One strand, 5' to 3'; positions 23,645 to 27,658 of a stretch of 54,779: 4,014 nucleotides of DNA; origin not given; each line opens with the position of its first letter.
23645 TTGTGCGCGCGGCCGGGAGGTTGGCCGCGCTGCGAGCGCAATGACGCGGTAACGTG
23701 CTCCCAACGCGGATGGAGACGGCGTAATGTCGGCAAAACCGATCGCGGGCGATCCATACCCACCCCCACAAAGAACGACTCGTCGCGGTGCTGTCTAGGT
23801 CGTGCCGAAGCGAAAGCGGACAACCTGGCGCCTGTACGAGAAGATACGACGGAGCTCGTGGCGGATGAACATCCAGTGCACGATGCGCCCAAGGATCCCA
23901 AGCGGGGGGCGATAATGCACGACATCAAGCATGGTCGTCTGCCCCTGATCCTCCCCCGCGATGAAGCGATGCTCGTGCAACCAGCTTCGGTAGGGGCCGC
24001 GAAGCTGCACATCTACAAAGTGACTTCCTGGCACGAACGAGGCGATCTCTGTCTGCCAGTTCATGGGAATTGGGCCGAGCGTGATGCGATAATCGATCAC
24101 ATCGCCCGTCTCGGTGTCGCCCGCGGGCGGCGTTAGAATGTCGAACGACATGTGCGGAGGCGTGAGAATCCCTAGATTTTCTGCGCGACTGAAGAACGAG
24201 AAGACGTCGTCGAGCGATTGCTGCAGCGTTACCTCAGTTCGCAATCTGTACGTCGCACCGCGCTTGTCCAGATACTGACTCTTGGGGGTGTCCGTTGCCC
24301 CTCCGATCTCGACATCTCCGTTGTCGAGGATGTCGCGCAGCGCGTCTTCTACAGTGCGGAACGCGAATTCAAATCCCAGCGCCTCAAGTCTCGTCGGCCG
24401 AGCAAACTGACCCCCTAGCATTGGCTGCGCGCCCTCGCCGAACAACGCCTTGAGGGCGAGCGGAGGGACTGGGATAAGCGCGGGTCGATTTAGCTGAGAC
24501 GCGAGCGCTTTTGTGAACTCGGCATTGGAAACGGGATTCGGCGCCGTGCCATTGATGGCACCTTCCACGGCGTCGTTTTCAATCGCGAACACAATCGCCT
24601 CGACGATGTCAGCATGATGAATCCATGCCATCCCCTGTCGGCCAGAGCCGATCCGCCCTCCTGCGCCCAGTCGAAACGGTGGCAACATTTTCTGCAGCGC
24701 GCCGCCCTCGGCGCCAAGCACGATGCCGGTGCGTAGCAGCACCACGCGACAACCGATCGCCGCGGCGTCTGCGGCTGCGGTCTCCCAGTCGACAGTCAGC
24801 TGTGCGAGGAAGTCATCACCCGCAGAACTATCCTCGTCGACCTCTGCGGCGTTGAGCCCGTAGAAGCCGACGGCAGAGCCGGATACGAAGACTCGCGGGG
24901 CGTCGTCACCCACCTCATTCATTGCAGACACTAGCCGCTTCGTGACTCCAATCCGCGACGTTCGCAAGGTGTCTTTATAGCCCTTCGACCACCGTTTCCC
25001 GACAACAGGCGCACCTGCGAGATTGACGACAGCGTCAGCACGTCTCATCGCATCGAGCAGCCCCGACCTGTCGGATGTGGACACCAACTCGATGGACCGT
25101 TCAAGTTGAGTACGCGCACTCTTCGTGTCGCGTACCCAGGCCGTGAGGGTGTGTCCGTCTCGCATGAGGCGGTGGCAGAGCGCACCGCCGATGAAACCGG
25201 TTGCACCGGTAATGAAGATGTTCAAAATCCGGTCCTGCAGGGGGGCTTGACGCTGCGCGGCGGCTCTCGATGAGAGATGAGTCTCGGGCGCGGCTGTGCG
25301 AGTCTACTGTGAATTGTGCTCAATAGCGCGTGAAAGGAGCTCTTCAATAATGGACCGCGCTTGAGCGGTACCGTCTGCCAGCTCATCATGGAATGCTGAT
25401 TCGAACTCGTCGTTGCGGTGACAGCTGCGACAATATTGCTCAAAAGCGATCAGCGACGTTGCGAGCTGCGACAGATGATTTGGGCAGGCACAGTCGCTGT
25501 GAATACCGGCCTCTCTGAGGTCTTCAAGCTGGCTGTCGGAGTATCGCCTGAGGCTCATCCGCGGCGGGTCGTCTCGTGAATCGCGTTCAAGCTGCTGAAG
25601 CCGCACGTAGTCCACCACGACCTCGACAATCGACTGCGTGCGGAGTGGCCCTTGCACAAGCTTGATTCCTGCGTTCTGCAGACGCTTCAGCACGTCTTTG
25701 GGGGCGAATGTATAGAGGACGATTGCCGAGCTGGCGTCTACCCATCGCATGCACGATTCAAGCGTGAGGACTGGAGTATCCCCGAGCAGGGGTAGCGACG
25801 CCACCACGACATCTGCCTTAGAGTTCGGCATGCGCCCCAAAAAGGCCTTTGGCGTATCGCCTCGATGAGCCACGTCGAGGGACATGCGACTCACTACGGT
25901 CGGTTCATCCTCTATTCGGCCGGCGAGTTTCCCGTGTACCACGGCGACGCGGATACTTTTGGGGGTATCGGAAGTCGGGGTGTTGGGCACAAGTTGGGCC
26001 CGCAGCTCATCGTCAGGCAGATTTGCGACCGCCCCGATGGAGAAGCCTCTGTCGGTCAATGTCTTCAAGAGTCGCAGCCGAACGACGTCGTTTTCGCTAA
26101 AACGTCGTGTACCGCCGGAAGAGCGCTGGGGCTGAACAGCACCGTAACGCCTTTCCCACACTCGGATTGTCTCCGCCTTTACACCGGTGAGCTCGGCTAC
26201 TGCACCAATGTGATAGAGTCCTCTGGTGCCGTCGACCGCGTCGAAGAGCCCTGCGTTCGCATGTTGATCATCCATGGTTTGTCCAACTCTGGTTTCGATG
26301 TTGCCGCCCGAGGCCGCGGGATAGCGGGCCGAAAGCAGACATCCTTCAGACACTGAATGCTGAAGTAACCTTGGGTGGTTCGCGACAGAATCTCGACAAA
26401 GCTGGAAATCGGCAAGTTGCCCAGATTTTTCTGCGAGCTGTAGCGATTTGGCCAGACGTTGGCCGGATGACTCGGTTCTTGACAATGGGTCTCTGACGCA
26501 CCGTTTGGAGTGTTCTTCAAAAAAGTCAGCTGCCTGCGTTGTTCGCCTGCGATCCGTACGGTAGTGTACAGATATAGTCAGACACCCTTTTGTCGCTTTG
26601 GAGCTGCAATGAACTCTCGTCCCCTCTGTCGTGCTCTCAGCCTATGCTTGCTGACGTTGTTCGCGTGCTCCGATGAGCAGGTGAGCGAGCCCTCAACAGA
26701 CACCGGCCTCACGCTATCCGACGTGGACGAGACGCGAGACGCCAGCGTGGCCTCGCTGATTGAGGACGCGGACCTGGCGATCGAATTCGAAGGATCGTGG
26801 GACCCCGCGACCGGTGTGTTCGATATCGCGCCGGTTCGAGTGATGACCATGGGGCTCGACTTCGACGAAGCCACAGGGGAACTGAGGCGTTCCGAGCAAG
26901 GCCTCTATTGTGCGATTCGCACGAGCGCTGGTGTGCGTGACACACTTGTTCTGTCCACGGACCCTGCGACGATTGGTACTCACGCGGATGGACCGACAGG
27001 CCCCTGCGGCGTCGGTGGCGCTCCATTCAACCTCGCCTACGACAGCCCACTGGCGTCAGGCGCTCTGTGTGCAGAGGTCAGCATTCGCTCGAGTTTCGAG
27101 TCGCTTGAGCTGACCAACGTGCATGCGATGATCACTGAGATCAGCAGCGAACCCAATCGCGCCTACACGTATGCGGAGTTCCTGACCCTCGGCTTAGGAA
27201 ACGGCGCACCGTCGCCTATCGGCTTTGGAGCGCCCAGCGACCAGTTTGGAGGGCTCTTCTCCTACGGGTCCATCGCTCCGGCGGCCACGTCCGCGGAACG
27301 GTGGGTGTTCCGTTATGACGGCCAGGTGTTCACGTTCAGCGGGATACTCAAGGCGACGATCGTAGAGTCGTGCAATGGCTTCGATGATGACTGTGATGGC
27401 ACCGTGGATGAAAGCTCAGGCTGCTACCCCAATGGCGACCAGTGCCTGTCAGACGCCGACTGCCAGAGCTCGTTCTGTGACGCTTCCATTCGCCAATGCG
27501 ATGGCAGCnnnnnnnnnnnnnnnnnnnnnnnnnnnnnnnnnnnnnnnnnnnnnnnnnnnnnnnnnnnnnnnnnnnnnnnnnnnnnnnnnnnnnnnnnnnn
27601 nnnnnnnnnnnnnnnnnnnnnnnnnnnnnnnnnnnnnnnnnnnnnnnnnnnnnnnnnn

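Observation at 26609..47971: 21-kb island of eight consecutive exported proteins built from eukaryote-like extracellular-matrix parts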

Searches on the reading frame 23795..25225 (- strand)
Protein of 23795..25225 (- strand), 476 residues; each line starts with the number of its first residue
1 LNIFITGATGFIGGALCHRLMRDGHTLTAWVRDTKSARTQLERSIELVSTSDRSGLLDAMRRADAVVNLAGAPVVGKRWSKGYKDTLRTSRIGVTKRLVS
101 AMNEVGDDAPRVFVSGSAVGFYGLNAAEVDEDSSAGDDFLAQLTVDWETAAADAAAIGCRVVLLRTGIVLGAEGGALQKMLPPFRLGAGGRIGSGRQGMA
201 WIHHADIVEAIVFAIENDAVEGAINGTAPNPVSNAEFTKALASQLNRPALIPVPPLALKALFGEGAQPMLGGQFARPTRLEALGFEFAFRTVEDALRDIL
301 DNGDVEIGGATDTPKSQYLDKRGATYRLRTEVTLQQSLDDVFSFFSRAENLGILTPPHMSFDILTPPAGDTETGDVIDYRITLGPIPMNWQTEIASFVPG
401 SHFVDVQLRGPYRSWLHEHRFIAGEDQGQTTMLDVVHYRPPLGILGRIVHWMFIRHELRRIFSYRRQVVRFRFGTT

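Call 7: search_protein_families(library=pfam, proteins=[window:23795-25225:-], max_evalue=0.001)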
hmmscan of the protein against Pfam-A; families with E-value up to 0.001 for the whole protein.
window:23795-25225:- (476 aa): 6 families
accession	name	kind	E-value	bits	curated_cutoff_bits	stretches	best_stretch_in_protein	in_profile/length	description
PF01370.27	Epimerase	-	1.6e-26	93.6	20.9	1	3-218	1-229/240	NAD dependent epimerase/dehydratase family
PF08338.16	DUF1731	-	8.6e-15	54.6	27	1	253-299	1-47/47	Domain of unknown function (DUF1731)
PF16363.11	GDP_Man_Dehyd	-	9.8e-10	38.8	27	1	4-126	1-137/332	GDP-mannose 4,6 dehydratase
PF13460.12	NAD_binding_10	-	3.6e-08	33.9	27.2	1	7-123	1-103/184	NAD(P)H-binding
PF05368.20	NmrA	-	2.4e-05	24.5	27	1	3-82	5-79/298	NmrA-like family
PF07993.18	NAD_binding_4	-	0.00035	20.2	20.1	1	5-45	1-46/258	Male sterility protein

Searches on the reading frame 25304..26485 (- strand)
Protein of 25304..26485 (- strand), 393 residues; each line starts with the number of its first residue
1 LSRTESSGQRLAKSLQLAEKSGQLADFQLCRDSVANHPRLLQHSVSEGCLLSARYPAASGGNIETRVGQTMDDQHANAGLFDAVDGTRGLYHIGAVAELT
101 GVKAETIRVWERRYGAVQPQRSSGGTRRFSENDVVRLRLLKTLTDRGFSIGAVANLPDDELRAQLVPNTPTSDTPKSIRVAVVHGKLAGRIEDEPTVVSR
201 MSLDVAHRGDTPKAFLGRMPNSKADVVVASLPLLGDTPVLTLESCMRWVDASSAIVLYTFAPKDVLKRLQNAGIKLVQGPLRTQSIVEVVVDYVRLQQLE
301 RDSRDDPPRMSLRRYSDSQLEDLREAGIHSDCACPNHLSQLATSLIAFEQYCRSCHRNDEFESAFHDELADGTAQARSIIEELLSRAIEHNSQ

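Call 7: search_protein_families(library=pfam, proteins=[window:25304-26485:-], max_evalue=0.001)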
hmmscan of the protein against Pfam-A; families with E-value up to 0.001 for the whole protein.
window:25304-26485:- (393 aa): 2 families
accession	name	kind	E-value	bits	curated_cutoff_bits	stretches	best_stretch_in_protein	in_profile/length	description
PF13411.12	MerR_1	-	5.3e-20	71.7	21.6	1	91-156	1-65/69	MerR HTH family regulatory protein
PF00376.29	MerR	-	5e-09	36.3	28.2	1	93-129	2-38/38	MerR family regulatory protein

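Call 53: search_protein_families(library=ncbifam, proteins=[window:25304-26485:-], max_evalue=0.001)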
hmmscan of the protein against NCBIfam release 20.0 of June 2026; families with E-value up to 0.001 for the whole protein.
window:25304-26485:- (393 aa): 15 families
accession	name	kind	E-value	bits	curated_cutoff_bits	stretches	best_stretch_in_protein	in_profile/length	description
NF047375.1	HeatShock_HspR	equivalog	3.1e-14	52.8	105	1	90-155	3-68/92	heat shock protein transcriptional repressor HspR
NF011617.0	PRK15043.1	equivalog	1.9e-12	47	417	1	90-156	3-69/243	HTH-type transcriptional regulator MlrA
NF052513.1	TransRegCarH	equivalog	2.8e-12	46.5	400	1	88-149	4-65/274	HTH-type transcriptional repressor CarH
TIGR02051.1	MerR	equivalog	2.4e-11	44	150.85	1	93-156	2-65/124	mercury resistance transcriptional regulator MerR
NF047377.1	heat_HspR_dupli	exception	1.3e-10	41.1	300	1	87-145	123-180/214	heat shock protein transcriptional repressor HspR, fused homodimer type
NF010315.0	PRK13752.1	subfamily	3.4e-10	40.1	261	1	92-156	9-73/144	mercury resistance transcriptional regulator MerR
NF007069.0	PRK09514.1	equivalog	2.4e-08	34.1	143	1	90-158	1-69/141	Zn(2+)-responsive transcriptional regulator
TIGR02043.1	ZntR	equivalog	2.6e-08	34.1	167.95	1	90-161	1-72/131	Zn(2+)-responsive transcriptional regulator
TIGR02044.1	CueR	equivalog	1.8e-07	31.3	147.4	1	93-155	3-65/127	Cu(I)-responsive transcriptional regulator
NF041849.1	trans_regNmlR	equivalog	3.1e-07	30.5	175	1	92-153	2-63/117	stress response transcriptional regulator NmlR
NF053740.1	TransRegTnrAGPos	equivalog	1.2e-06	28.7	140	1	91-138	13-59/108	hypothetical protein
NF050798.1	TF_FtsR_Actino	equivalog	2.7e-05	24.4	150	1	102-139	17-53/223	transcriptional regulator FtsR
NF033787.1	HTH_BldC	subfamily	0.00025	20.8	77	1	94-137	6-48/49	BldC family transcriptional regulator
TIGR01950.1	SoxR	equivalog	0.00036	20.3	116.9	1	93-154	4-64/142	redox-sensitive transcriptional activator SoxR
TIGR02047.1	CadR-PbrR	equivalog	0.00044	20.3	151.45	1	92-141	2-51/127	Cd(II)/Pb(II)-responsive transcriptional regulator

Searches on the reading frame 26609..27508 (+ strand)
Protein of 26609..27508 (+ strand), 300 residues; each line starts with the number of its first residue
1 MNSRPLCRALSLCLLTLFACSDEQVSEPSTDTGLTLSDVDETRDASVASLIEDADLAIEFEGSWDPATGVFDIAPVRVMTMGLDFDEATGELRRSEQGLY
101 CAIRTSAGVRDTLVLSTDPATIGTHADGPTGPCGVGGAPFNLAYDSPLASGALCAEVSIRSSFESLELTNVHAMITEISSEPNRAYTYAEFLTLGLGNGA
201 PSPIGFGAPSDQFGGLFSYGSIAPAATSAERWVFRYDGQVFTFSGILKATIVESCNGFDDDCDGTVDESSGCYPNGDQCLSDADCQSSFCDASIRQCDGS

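Call 66: search_protein_families(library=pfam, proteins=[window:26609-27508:+], max_evalue=1)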
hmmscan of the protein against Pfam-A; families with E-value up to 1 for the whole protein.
seq(300 aa): 1 family
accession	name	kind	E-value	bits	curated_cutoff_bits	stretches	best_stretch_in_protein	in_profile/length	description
PF11617.13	Cu-binding_MopE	-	0.00068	20.3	27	1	253-268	15-30/30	Putative metal-binding motif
